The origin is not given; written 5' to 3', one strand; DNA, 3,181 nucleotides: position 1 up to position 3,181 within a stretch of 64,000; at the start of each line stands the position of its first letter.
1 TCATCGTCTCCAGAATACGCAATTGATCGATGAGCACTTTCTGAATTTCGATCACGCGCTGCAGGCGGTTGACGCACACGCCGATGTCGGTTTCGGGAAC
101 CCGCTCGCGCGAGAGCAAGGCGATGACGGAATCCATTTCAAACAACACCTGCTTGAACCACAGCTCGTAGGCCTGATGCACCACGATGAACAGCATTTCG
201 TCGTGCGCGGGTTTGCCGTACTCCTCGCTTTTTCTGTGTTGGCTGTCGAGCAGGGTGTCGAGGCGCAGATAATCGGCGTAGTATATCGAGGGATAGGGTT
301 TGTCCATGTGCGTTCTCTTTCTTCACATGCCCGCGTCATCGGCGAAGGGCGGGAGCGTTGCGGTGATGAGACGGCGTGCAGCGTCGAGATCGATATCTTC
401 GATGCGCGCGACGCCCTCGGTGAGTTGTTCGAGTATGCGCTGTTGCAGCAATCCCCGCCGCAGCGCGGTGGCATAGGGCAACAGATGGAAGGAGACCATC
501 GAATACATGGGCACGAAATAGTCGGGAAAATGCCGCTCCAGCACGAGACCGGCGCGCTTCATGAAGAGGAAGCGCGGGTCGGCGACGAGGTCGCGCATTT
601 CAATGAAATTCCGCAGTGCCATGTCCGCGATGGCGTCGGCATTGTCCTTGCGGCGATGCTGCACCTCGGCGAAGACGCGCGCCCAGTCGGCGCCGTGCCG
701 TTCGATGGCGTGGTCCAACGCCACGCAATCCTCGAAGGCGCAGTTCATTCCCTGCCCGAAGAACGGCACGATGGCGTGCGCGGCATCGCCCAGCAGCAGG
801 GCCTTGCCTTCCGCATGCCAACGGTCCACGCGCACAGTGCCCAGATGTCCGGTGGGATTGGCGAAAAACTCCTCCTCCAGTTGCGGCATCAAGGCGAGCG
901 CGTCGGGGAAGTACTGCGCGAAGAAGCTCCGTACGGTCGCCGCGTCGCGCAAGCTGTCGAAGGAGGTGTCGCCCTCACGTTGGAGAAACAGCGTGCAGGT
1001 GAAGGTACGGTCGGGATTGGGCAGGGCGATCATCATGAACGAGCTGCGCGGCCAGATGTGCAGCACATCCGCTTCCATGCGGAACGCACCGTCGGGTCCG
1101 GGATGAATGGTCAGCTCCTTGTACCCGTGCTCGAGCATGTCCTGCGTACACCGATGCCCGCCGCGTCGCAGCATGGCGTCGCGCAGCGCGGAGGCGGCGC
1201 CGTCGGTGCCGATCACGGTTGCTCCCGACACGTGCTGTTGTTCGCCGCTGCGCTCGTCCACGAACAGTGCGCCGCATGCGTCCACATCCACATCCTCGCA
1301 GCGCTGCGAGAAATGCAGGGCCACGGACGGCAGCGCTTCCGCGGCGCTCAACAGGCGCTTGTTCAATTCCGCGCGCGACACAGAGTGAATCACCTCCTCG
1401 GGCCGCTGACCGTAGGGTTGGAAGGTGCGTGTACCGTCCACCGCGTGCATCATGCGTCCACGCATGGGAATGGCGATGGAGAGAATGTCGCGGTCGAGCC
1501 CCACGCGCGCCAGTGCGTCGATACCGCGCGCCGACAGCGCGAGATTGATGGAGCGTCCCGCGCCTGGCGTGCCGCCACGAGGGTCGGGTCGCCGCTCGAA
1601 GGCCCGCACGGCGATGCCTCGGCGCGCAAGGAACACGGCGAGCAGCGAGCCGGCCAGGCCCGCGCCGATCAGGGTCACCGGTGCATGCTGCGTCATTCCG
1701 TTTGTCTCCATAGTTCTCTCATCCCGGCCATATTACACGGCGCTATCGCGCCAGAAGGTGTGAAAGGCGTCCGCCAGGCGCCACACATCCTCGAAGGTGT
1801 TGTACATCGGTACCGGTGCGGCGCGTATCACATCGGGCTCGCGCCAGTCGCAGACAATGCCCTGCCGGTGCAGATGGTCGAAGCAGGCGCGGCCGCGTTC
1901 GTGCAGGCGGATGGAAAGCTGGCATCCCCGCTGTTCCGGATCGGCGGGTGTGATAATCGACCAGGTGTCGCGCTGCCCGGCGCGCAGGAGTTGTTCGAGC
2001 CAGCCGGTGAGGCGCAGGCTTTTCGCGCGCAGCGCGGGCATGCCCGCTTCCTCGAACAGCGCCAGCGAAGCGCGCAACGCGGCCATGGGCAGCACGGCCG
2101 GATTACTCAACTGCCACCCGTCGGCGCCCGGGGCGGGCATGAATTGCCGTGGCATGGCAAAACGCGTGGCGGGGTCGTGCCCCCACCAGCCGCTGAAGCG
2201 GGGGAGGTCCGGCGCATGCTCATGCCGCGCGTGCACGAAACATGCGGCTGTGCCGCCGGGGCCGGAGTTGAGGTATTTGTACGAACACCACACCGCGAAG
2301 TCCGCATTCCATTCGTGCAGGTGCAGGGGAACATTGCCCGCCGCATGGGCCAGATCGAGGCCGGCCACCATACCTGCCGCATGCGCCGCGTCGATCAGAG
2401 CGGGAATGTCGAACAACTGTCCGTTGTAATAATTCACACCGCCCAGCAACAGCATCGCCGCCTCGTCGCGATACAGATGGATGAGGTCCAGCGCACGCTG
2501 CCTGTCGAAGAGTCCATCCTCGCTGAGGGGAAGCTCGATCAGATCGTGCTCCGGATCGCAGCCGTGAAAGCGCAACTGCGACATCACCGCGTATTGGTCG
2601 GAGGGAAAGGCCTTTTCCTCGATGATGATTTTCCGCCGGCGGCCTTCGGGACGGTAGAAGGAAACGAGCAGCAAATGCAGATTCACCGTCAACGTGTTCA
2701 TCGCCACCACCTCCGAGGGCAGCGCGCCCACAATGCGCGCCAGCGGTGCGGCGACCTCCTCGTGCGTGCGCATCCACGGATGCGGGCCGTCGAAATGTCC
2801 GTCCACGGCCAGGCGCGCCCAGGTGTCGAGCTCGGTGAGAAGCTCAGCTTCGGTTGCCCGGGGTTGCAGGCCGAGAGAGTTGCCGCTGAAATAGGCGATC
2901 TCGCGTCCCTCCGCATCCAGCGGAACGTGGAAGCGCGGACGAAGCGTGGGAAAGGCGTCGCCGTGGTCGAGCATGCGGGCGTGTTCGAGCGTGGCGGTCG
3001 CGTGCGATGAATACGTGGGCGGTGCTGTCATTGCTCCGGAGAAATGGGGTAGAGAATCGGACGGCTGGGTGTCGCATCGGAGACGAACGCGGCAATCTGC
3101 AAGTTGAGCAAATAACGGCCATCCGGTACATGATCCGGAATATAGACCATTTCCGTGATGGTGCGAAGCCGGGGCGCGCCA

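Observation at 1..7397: Complete eukaryote-like kynurenine pathway plus the 2-aminomuconate branch as one translationally coupled operon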

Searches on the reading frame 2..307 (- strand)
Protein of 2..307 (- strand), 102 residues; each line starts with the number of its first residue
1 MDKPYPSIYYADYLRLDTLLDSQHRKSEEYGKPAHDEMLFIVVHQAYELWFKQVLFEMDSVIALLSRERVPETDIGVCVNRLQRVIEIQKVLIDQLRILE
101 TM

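Call 7: search_protein_families(library=pfam, proteins=[window:2-307:-])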
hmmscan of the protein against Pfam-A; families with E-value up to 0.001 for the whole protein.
window:2-307:- (102 aa): 1 family
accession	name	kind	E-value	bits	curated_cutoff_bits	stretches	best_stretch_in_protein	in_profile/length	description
PF03301.18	Trp_dioxygenase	-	2.8e-31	109.6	34.9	1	8-102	15-109/346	Tryptophan 2,3-dioxygenase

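Call 8: search_protein_families(library=ncbifam, proteins=[window:2-307:-])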
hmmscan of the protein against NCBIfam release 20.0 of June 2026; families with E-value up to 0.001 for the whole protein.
window:2-307:- (102 aa): 1 family
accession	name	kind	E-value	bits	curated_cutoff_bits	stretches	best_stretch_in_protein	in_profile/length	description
TIGR03036.1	trp_2_3_diox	equivalog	3e-19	69.4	390.7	1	8-102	6-90/264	tryptophan 2,3-dioxygenase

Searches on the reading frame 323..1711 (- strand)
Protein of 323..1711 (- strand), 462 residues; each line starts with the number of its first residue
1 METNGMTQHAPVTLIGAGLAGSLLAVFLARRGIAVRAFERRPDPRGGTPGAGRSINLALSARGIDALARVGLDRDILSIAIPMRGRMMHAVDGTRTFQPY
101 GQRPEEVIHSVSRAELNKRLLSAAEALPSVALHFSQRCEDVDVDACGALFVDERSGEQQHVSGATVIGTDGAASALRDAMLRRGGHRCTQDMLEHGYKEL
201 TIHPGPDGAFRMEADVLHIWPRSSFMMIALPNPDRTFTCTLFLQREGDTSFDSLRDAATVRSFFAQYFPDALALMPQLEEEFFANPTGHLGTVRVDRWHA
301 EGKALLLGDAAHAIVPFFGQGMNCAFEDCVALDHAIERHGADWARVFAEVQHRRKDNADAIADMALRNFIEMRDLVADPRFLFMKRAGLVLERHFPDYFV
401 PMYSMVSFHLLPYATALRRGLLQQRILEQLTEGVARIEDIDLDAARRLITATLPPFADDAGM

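Call 7: search_protein_families(library=pfam, proteins=[window:323-1711:-])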
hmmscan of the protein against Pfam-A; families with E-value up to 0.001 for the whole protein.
window:323-1711:- (462 aa): 3 families
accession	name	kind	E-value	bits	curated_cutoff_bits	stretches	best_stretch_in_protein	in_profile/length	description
PF01494.25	FAD_binding_3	-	1.5e-26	93.9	22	1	10-336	2-318/349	FAD binding domain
PF13450.12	NAD_binding_8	-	1.8e-05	25.4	21.9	1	15-46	2-33/68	NAD(P)-binding Rossmann-like domain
PF01266.30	DAO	-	4.3e-05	23.6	27.9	1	14-111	4-58/353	FAD dependent oxidoreductase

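Call 8: search_protein_families(library=ncbifam, proteins=[window:323-1711:-])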
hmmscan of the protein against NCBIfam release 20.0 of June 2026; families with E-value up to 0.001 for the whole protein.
window:323-1711:- (462 aa): 63 families (the best 25 are shown)
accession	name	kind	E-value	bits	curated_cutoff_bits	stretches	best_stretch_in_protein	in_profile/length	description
NF053548.1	violacein_VioC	equivalog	2.9e-61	207.9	760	1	12-414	4-410/429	NADP-dependent violacein biosynthesis oxygenase VioC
NF006021.0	PRK08163.1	equivalog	1.9e-23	83.1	459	1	6-356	2-341/398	3-hydroxybenzoate 6-monooxygenase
NF033623.1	urate_HpxO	equivalog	1.3e-21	77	500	1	12-365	2-339/381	FAD-dependent urate hydroxylase HpxO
NF004829.0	PRK06183.1-3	subfamily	5.2e-21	75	390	2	6-180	5-181/520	bifunctional 3-(3-hydroxy-phenyl)propionate/3-hydroxycinnamic acid hydroxylase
NF005452.0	PRK07045.1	equivalog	8.5e-20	71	397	2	289-342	273-325/388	putative monooxygenase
TIGR01988.1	Ubi-OHases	subfamily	1.1e-18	67.2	224.65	2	13-180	3-171/387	ubiquinone biosynthesis hydroxylase, UbiH/UbiF/VisC/COQ6 family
NF005313.0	PRK06847.1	subfamily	1.4e-18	67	372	1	8-367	3-346/375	hypothetical protein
NF005720.0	PRK07538.1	subfamily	3.9e-18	65.6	400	2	10-185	3-178/418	hypothetical protein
NF004780.0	PRK06126.1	subfamily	2.9e-17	62.1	445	2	105-339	118-341/552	hypothetical protein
NF005243.0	PRK06753.1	equivalog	1.6e-16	60.1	365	1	12-362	3-328/374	hypothetical protein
TIGR01984.1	UbiH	equivalog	1.7e-15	56.7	392.2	2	12-179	2-167/382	2-octaprenyl-6-methoxyphenyl hydroxylase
TIGR02032.1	GG-red-SF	subfamily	2.5e-14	53.7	158.8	1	14-326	5-287/297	geranylgeranyl reductase family protein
NF004831.0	PRK06183.1-5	equivalog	2.9e-14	52.4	546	1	7-367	6-348/568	bifunctional 3-(3-hydroxy-phenyl)propionate/3-hydroxycinnamic acid hydroxylase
NF005062.0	PRK06475.1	equivalog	2e-13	50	524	2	293-355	284-344/401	FAD-binding protein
NF005612.0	PRK07364.1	equivalog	2.2e-13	49.5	487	2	9-180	18-187/415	FAD-dependent hydroxylase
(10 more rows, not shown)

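Call 10: search_solved_structures(query=window:323-1711:-)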
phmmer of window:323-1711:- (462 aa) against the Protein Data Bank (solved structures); distinct sequences matched with E-value up to 0.001: 85 (the best 60 are shown).
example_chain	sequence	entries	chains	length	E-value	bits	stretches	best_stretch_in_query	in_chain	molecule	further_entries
5x6p_A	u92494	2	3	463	4.4e-109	368.5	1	11-457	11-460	Kynurenine 3-monooxygenase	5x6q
5fn0_A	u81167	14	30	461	4.7e-109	368.4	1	11-457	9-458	KYNURENINE 3-MONOOXYGENASE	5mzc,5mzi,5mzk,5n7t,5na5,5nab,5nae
6fox_A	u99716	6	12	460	5.2e-109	368.3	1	11-457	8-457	Kynurenine 3-monooxygenase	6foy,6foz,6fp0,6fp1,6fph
5y66_A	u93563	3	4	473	1.3e-108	366.9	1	11-457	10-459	Kynurenine 3-monooxygenase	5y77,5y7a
6lkd_A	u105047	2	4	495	1.1e-90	307.9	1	7-428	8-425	Kynurenine 3-monooxygenase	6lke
5x68_A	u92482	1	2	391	1.1e-85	291.4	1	6-376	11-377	Kynurenine 3-monooxygenase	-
4j2w_A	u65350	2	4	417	4.7e-62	213.5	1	11-387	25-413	Kynurenine 3-monooxygenase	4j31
4j33_A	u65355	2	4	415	6.2e-62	213.1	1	11-386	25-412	Kynurenine 3-monooxygenase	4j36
5x6r_A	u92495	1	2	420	6.7e-62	213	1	11-386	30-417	Kynurenine 3-monooxygenase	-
4j34_A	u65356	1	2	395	7.2e-62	212.9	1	11-386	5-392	Kynurenine 3-monooxygenase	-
8rqh_A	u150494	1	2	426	1e-12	50.9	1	11-339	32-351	Tropone 2-monooxygenase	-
8x38_A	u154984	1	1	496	1e-09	41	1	12-366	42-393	Decarboxylative Vanillate 1-Hydroxylase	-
3alm_A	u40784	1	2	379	2.4e-09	39.8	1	3-339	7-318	2-methyl-3-hydroxypyridine-5-carboxylic acid oxygenase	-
4h2n_A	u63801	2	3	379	3e-09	39.5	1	3-339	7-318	2-methyl-3-hydroxypyridine-5-carboxylic acid oxygenase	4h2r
3alj_A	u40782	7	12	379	3.3e-09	39.3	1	3-339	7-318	2-methyl-3-hydroxypyridine-5-carboxylic acid oxygenase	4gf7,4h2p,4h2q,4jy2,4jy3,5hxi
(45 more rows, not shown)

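Call 14: find_encoding_contigs(protein=window:323-1711:-, flank=10000, max_places=6)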
Protein window:323-1711:- (462 aa): no gene with exactly this product is on record in the collection.

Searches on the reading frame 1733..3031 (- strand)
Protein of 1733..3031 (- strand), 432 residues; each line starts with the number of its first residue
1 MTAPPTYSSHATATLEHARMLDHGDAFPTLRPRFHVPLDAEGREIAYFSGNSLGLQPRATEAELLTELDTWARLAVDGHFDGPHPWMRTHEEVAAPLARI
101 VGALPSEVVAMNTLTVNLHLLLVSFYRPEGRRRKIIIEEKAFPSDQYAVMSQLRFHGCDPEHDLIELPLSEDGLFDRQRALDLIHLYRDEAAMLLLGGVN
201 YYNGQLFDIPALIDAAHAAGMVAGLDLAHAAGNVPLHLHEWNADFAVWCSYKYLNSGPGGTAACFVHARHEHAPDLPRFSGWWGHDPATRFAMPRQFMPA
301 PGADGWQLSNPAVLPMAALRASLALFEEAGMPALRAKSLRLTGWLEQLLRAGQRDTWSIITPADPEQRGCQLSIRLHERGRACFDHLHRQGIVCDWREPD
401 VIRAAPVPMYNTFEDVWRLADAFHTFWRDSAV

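Call 7: search_protein_families(library=pfam, proteins=[window:1733-3031:-])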
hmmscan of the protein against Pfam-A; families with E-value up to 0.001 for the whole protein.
window:1733-3031:- (432 aa): 2 families
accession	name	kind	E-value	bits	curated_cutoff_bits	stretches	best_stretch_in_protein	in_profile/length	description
PF22580.2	KYNU_C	-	9.1e-27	93.3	27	1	334-422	1-89/90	Kynureninase C-terminal domain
PF00266.25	Aminotran_5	-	1.1e-11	44.8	21.5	1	88-375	43-315/371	Aminotransferase class-V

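Call 8: search_protein_families(library=ncbifam, proteins=[window:1733-3031:-])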
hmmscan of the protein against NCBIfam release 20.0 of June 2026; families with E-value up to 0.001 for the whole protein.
window:1733-3031:- (432 aa): 7 families
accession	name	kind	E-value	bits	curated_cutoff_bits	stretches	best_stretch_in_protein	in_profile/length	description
TIGR01814.1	kynureninase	equivalog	5.1e-127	424.1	246.4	1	19-425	2-397/400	kynureninase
TIGR01979.1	sufS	subfamily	7.2e-08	31.7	475.1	1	90-378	64-338/403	SufS family cysteine desulfurase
TIGR03403.1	nifS_epsilon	equivalog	1.1e-05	24.5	587.7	1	129-274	87-222/382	NifS family cysteine desulfurase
TIGR01977.1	am_tr_V_EF2568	hypoth_equivalog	1.6e-05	24.1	377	1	183-378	130-313/376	cysteine desulfurase family protein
NF008126.0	PRK10874.1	equivalog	2.1e-05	23.9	607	1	158-266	131-234/401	cysteine desulfurase CsdA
NF040779.1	Sec_lyase_SclA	exception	0.00012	21.1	525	1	169-342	118-280/378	selenocysteine lyase SclA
TIGR01976.1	am_tr_V_VC1184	hypoth_equivalog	0.00019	20.9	352.35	1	204-255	172-223/401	cysteine desulfurase-like protein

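Call 42: search_solved_structures(query=window:1733-3031:-, max_evalue=1e-20)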
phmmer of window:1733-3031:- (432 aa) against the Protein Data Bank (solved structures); distinct sequences matched with E-value up to 1e-20: 4.
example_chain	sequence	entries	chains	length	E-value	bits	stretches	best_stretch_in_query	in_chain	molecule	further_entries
7s3v_A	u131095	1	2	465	9.1e-113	380.6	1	38-423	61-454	Kynureninase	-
3e9k_A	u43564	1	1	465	7.6e-111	374.3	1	41-423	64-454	Kynureninase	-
2hzp_A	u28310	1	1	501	9.7e-111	373.9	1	41-423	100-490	Kynureninase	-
1qz9_A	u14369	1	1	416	7.3e-49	169.9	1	20-419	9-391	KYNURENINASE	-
